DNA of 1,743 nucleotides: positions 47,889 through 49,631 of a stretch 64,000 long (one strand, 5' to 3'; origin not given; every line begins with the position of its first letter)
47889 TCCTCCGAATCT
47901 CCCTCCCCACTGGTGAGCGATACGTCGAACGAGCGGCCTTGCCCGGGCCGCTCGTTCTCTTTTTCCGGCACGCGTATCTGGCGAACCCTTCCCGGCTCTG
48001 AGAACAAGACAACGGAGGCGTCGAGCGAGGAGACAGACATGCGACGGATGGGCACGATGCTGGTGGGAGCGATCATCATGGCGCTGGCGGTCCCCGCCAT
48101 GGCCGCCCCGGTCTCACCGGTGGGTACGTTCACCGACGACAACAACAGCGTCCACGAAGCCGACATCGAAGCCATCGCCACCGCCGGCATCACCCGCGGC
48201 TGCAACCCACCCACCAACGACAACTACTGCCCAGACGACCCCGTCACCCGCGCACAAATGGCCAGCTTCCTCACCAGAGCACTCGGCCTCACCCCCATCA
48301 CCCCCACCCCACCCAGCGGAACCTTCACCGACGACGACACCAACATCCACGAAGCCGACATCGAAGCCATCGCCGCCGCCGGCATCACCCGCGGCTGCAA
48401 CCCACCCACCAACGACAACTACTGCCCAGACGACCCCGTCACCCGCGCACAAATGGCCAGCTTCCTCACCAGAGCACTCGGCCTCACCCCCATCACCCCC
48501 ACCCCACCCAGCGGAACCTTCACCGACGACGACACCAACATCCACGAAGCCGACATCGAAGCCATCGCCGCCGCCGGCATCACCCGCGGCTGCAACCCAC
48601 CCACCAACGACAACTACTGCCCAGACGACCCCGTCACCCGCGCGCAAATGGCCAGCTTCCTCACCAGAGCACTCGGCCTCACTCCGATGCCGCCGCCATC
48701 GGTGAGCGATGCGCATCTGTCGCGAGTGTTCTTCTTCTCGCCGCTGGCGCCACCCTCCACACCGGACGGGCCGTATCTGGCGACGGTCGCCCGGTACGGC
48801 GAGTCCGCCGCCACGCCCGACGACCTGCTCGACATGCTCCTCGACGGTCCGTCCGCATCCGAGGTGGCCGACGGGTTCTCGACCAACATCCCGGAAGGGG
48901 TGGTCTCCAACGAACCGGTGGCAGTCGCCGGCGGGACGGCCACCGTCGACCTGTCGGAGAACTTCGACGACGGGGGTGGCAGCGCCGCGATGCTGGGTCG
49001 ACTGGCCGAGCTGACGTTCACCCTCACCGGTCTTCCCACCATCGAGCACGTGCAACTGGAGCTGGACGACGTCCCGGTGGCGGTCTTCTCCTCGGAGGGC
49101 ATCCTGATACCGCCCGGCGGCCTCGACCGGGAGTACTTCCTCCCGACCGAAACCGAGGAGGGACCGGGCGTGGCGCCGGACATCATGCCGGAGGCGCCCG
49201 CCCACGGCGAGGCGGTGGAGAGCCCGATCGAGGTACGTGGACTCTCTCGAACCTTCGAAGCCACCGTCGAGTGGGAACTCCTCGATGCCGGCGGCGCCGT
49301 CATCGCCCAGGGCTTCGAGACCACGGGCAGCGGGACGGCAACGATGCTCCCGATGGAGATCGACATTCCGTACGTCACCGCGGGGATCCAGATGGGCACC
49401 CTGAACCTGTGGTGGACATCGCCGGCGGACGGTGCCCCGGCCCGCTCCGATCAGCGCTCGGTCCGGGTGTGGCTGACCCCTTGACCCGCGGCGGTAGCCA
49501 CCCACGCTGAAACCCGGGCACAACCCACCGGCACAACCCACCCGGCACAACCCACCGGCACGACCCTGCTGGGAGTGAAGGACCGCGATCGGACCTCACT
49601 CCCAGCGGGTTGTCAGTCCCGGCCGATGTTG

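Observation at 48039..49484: Wall-associated protein with three near-identical 195-bp SLH-like repeats plus GerMN/Gmad2-like domains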

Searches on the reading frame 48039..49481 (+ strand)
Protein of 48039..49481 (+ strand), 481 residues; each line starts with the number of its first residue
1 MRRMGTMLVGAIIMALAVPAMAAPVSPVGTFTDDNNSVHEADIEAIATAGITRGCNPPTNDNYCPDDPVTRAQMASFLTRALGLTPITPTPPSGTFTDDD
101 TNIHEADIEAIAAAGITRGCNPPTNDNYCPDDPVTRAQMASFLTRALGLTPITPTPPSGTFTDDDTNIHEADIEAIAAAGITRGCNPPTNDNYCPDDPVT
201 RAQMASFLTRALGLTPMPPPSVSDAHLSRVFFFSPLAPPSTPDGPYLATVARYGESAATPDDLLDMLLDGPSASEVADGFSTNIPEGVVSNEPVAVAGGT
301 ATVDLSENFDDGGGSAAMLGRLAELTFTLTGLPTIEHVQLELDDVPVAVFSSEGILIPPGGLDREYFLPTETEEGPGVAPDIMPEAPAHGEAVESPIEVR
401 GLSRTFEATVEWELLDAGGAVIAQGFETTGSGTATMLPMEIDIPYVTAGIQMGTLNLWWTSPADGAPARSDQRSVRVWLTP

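Call 6: search_protein_families(library=pfam, proteins=[window:48039-49481:+], max_evalue=10)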
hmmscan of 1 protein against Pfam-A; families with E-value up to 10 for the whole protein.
window:48039-49481:+ (481 aa): 6 families
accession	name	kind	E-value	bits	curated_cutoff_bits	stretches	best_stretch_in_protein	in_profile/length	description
PF10648.15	Gmad2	-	6.7e-15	55.6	25.7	1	385-466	5-86/86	Immunoglobulin-like domain of bacterial spore germination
PF10646.14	Germane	-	1e-14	55.5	23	1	248-347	20-116/117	Sporulation and spore germination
PF00395.25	SLH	-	4.1e-13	49.5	20.8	3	99-140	4-44/44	S-layer homology domain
PF14301.12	DUF4376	-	0.011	16.6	25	0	42-115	9-76/106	Domain of unknown function (DUF4376)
PF02885.22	Glycos_trans_3N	-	0.26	11.5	26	0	69-79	30-40/63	Glycosyl transferase family, helical bundle domain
PF21815.4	PAS_PdeA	-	0.42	11.1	21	0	143-162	31-50/106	PdeA-like PAS domain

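Call 7: search_protein_families(library=ncbifam, proteins=[window:48039-49481:+], max_evalue=10)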
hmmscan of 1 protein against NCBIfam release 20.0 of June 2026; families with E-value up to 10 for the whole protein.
window:48039-49481:+ (481 aa): 3 families
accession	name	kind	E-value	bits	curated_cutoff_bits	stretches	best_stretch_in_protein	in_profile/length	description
NF033190.2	inl_like_NEAT_1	exception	1.1e-12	47.1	1275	3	60-149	609-693/754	NEAT domain-containing leucine-rich repeat protein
NF010139.1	PRK13614.1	equivalog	5.1e-06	25.2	802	1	256-356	201-301/572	lipoprotein LpqB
NF007658.0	PRK10330.1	equivalog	0.27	10.7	260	0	43-73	49-79/181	electron transport protein HydN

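Call 10: find_homologous_proteins(query=window:48039-49481:+)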
Query window:48039-49481:+ (481 aa): 1406 proteins with E <= 0.001 among 8000 candidates; the best 120 are listed.
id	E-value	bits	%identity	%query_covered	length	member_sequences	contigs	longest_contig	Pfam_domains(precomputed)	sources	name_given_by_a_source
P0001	0.0e+0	1073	100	100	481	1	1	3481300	PF10648.16,PF10646.15,PF00395.26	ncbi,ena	-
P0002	1.8e-169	583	60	100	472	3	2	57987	PF10648.16,PF10646.15,PF00395.26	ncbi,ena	-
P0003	9.5e-168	577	60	100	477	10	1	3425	PF10648.16,PF10646.15,PF00395.26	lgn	-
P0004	1.2e-167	577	61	100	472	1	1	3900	PF10648.16,PF12535.14,PF10646.15,PF00395.26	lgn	-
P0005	2.9e-166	572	60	100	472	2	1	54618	PF10648.16,PF10646.15,PF00395.26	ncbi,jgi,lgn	-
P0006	2.8e-165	569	60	96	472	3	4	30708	PF10648.16,PF10646.15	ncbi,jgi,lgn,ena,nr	ncbi:MAG: GerMN domain-containing protein [Acidimicrobiia bacterium]|nr:GerMN domain-containing prot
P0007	5.7e-164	565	60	96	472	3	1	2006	PF10648.16,PF10646.15,PF00395.26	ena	-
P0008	1.0e-147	511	62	84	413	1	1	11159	PF10648.16,PF10646.15,PF00395.26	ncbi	-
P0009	6.8e-145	502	56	100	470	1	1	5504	PF10648.16,PF10646.15,PF00395.26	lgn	-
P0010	7.5e-144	498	55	96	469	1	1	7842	PF10648.16,PF10646.15,PF00395.26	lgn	-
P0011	1.0e-143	498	54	100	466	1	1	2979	PF10648.16,PF10646.15,PF00395.26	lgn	-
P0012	1.1e-142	495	53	100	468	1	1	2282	PF10648.16,PF10646.15,PF00395.26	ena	-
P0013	1.3e-142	494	54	100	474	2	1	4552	PF10648.16,PF10646.15,PF00395.26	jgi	jgi:Immunoglobulin-like domain of bacterial spore germination/Sporulation and spore germination/S-la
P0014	1.6e-142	494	55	98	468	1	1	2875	PF10648.16,PF10646.15,PF00395.26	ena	-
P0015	2.3e-142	494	52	100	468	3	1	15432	PF10648.16,PF10646.15,PF00395.26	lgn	-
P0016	4.2e-142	493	53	100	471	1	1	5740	PF10648.16,PF10646.15,PF00395.26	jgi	jgi:hypothetical protein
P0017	6.7e-142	492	55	98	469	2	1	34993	PF10648.16,PF10646.15,PF00395.26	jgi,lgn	-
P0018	9.6e-142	491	54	96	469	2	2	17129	PF10648.16,PF10646.15,PF00395.26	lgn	-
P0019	2.1e-141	490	54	96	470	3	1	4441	PF10648.16,PF10646.15,PF00395.26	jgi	jgi:hypothetical protein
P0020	2.3e-139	484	54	97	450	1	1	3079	PF10648.16,PF10646.15,PF00395.26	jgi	jgi:hypothetical protein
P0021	1.1e-138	481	53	100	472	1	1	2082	PF10648.16,PF10646.15,PF00395.26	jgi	jgi:germination protein M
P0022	3.6e-138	480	52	100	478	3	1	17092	PF10648.16,PF10646.15,PF00395.26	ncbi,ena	ncbi:MAG: Gmad2 immunoglobulin-like domain-containing protein [Acidimicrobiia bacterium]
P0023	8.2e-138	478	53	95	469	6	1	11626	PF10648.16,PF10646.15,PF00395.26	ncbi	-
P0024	8.5e-138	478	54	98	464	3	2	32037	PF10648.16,PF10646.15,PF00395.26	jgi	jgi:hypothetical protein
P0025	3.0e-137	477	53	98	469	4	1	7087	PF10648.16,PF10646.15,PF00395.26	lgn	-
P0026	3.0e-137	477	52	100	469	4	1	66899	PF10648.16,PF10646.15,PF00395.26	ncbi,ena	-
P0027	4.9e-137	476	54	95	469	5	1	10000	PF10648.16,PF10646.15,PF00395.26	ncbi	-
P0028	4.7e-136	473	51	100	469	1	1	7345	PF10648.16,PF10646.15,PF00395.26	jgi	jgi:spore germination protein GerM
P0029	5.0e-136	473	54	95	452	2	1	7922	PF10648.16,PF10646.15,PF00395.26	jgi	jgi:spore germination protein GerM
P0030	1.5e-135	471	53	95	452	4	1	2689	PF10648.16,PF10646.15,PF00395.26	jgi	jgi:hypothetical protein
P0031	2.5e-135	470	52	100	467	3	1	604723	PF10648.16,PF10646.15,PF00395.26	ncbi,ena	-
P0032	8.0e-135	469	52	100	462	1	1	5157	PF10648.16,PF10646.15,PF00395.26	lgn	-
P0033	1.8e-134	468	51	100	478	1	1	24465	PF10648.16,PF10646.15,PF00395.26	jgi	jgi:germination protein M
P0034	1.8e-134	467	54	97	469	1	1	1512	PF10648.16,PF10646.15,PF00395.26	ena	-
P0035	4.3e-134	466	51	100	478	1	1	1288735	PF10648.16,PF10646.15,PF00395.26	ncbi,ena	-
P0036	4.9e-133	463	59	82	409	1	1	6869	PF10648.16,PF10646.15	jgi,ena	-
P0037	1.0e-132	462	55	74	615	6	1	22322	PF10648.16,PF10646.15,PF00395.26,PF24837.2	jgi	jgi:hypothetical protein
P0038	1.1e-132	462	52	98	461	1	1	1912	PF10648.16,PF10646.15,PF00395.26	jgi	jgi:hypothetical protein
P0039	6.6e-132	459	52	99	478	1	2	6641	PF10648.16,PF10646.15,PF00395.26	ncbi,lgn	-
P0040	8.5e-131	455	52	96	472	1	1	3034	PF10648.16,PF10646.15,PF00395.26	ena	-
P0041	6.7e-130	452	50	100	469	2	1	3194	PF10648.16,PF10646.15,PF00395.26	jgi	jgi:hypothetical protein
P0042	1.5e-129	451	52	98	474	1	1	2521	PF10648.16,PF10646.15,PF00395.26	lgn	-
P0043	8.1e-129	449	51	99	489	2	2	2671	PF10648.16,PF10646.15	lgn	-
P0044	1.0e-128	448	51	96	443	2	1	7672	PF10648.16,PF10646.15,PF00395.26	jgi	jgi:spore germination protein GerM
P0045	4.4e-127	443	50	100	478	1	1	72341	PF10648.16,PF10646.15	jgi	jgi:hypothetical protein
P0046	1.6e-126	441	52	96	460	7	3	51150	PF10648.16,PF10646.15,PF00395.26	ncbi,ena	-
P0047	1.8e-125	438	49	100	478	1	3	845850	PF10648.16,PF10646.15,PF00395.26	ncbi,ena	-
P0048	6.0e-125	436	50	99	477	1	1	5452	PF10648.16,PF10646.15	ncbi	-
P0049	2.0e-124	434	58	81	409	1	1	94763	PF10648.16,PF10646.15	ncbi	-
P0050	2.3e-124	434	49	98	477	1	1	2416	PF10648.16,PF10646.15,PF00395.26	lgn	-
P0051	1.2e-113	399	53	83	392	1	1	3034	PF10646.15,PF00395.26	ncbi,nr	ncbi:MAG: GerMN domain-containing protein, partial [Acidimicrobiia bacterium]|nr:GerMN domain-contai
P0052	3.2e-113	397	59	71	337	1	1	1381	PF10648.16,PF10646.15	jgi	jgi:hypothetical protein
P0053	4.4e-112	394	56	38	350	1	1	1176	PF18602.7,PF00395.26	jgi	jgi:hypothetical protein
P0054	4.3e-111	390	52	82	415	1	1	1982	PF10648.16,PF10646.15,PF00395.26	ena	-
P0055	7.4e-107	376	53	43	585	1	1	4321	PF02557.23,PF00395.26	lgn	-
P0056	2.3e-104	368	62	37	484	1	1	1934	PF00395.26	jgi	jgi:hypothetical protein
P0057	2.9e-101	358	49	85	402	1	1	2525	PF10648.16,PF10646.15,PF00395.26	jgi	jgi:hypothetical protein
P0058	4.1e-101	357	44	100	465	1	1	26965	PF10648.16,PF10646.15,PF00395.26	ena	-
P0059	9.4e-100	353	45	100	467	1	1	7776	PF10648.16,PF10646.15,PF00395.26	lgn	-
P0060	2.2e-99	352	43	100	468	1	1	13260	PF10648.16,PF10646.15,PF00395.26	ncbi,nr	ncbi:MAG TPA: GerMN domain-containing protein [Acidimicrobiia bacterium]|nr:GerMN domain-containing 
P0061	1.2e-97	346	44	98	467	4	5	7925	PF10648.16,PF10646.15,PF00395.26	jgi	jgi:hypothetical protein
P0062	3.6e-97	344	42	99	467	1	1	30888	PF10648.16,PF10646.15,PF00395.26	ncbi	ncbi:hypothetical protein BH23ACT5_BH23ACT5_17520 [soil metagenome]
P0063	4.5e-97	344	61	44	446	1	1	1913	PF00395.26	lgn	-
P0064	6.0e-96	340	49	85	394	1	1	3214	PF10648.16,PF10646.15,PF00395.26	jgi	jgi:hypothetical protein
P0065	1.8e-95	339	42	100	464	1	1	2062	PF10648.16,PF10646.15,PF00395.26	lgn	-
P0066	1.5e-94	336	60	45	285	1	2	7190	PF05901.17,PF00395.26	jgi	jgi:hypothetical protein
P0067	1.0e-93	333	56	38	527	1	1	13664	PF02557.23,PF00395.26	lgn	-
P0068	1.7e-93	332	44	95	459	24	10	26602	PF10648.16,PF10646.15,PF00395.26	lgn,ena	-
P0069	3.1e-92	328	65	40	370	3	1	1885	PF00395.26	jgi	-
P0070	1.3e-90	323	64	52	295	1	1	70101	PF00395.26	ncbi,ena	-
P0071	1.8e-90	322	58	45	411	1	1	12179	PF00395.26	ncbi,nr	ncbi:MAG: excalibur calcium-binding domain-containing protein [Acidimicrobiia bacterium]|nr:excalibu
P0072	2.7e-90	322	56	45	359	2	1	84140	PF00395.26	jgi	jgi:hypothetical protein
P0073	5.3e-90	321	57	44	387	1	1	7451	PF27111.1,PF00395.26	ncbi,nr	ncbi:MAG: S-layer homology domain-containing protein [Actinomycetota bacterium]|nr:S-layer homology 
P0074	6.1e-90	321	57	44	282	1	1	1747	PF05901.17,PF00395.26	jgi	jgi:hypothetical protein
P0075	4.7e-89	318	57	41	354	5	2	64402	PF00395.26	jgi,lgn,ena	-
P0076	4.8e-88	314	56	42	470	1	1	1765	PF00395.26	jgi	jgi:hypothetical protein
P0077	2.5e-87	312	58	42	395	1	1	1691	PF00395.26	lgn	-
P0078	4.5e-87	311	54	40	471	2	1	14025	PF04294.19,PF00395.26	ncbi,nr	ncbi:MAG: VanW family protein [Acidimicrobiia bacterium]|nr:VanW family protein [Acidimicrobiia bact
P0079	3.6e-84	302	59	42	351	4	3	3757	PF00395.26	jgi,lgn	-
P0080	4.6e-83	298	50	40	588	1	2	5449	PF06904.18,PF26571.1,PF00395.26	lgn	-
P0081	2.4e-82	296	61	40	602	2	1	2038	PF00395.26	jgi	jgi:hypothetical protein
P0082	5.5e-82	294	57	39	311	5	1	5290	PF00127.27,PF13473.13,PF00395.26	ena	-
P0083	1.0e-80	290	55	44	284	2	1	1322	PF00395.26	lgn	-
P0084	1.7e-80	289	58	38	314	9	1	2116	PF00395.26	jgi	jgi:hypothetical protein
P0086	1.0e-79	287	53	44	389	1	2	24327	PF00395.26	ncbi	-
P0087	1.6e-79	286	55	44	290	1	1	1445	PF05901.17,PF00395.26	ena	-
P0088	9.1e-79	284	38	81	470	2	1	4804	PF10648.16,PF10646.15,PF00395.26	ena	-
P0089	9.5e-79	284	37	81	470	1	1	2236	PF10648.16,PF10646.15,PF00395.26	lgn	-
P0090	2.6e-78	282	61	48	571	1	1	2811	PF00395.26,PF07995.18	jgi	jgi:glucose/arabinose dehydrogenase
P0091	1.9e-74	270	61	46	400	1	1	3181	PF00395.26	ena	-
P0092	2.3e-74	269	61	45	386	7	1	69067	PF00395.26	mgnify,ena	mgnify:CR=1 FL=1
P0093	2.7e-74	269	60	44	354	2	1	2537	PF00395.26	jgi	jgi:hypothetical protein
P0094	3.7e-74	269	60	44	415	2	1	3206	PF00395.26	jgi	jgi:hypothetical protein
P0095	3.8e-74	269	61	40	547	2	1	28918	PF00395.26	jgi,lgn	jgi:hypothetical protein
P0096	5.0e-74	268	58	39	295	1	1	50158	PF00395.26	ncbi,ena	-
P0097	5.3e-74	268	67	42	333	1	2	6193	PF00395.26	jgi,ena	-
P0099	1.1e-73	267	59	45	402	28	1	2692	PF00395.26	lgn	-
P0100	1.4e-73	267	57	44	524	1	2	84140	PF00395.26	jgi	jgi:hypothetical protein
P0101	4.2e-73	265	56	41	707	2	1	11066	PF24606.2,PF00395.26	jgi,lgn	jgi:hypothetical protein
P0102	5.0e-73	265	62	44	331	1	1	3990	PF00127.27,PF00395.26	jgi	jgi:plastocyanin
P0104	1.2e-72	264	67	41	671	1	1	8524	PF10647.16,PF25174.2,PF26549.1,PF00930.28,PF23381.2,PF14583.13,PF26550.2,PF25460.2,PF00395.26,PF07676.19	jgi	jgi:Tol biopolymer transport system component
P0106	2.3e-72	263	63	42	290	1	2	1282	PF05901.17,PF00395.26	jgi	-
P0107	2.5e-72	263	65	39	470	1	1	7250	PF00395.26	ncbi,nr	ncbi:MAG: S-layer homology domain-containing protein [Acidimicrobiia bacterium]|nr:S-layer homology 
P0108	2.6e-72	262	62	38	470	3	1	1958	PF00395.26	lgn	-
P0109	2.7e-72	262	64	38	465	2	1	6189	PF00395.26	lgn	-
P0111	5.0e-72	262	54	55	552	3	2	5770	PF00395.26,PF07995.18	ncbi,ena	-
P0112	5.5e-72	261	68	39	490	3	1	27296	PF00149.34,PF00395.26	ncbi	-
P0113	7.9e-72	261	60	43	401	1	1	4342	PF13539.12,PF00395.26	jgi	jgi:hypothetical protein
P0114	9.2e-72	261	53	51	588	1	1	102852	PF00395.26,PF07995.18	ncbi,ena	-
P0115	2.0e-71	260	61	44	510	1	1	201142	PF00395.26,PF16822.12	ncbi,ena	-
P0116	3.3e-71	259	60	46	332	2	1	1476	PF00395.26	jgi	jgi:S-layer homology domain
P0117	3.8e-71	259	57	44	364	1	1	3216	PF00395.26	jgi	jgi:hypothetical protein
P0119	4.9e-71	258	61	41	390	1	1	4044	PF27111.1,PF00395.26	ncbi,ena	-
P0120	5.3e-71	258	61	42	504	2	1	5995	PF00395.26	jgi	jgi:hypothetical protein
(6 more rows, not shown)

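Call 11: find_encoding_contigs(protein=P0001, flank=10000, max_places=4)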
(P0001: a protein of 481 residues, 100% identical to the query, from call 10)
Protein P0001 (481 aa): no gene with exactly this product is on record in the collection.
